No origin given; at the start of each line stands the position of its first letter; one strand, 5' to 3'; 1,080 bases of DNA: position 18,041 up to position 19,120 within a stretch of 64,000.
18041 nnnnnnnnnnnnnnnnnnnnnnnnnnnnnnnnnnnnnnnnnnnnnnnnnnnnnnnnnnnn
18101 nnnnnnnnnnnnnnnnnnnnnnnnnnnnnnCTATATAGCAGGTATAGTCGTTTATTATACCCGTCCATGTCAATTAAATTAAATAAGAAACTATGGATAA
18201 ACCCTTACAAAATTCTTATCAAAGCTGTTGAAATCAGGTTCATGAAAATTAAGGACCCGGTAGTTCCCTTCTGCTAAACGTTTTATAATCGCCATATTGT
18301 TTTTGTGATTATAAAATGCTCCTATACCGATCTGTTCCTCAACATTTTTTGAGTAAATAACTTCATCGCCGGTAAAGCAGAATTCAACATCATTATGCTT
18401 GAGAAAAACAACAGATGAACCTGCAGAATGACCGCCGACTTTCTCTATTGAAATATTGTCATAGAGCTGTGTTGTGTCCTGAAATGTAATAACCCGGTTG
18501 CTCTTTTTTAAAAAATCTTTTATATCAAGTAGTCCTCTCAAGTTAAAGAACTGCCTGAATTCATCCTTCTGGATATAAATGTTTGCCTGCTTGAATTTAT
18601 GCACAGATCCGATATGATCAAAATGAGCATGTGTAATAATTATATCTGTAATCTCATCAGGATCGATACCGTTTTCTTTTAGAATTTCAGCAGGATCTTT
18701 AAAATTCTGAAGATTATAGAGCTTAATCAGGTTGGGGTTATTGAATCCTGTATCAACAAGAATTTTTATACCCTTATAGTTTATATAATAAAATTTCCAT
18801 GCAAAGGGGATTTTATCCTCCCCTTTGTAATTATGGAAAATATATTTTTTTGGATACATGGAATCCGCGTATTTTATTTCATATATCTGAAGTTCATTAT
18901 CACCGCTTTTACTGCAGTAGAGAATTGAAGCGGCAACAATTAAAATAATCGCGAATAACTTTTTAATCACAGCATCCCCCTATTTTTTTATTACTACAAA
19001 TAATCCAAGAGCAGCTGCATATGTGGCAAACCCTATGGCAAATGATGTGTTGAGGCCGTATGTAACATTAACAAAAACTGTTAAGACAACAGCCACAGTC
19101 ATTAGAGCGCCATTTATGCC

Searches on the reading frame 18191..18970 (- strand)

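Call 67: search_protein_families(library=pfam, proteins=[window:18191-18970:-], max_evalue=0.001)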
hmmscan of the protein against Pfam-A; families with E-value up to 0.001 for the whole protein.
window:18191-18970:- (259 aa): 2 families
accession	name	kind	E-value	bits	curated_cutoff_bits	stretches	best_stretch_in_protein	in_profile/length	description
PF00753.33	Lactamase_B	-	1.1e-15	58.5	22.7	1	61-214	9-161/196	Metallo-beta-lactamase superfamily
PF12706.13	Lactamase_B_2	-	0.00048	20.2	27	1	70-128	3-52/200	Beta-lactamase superfamily domain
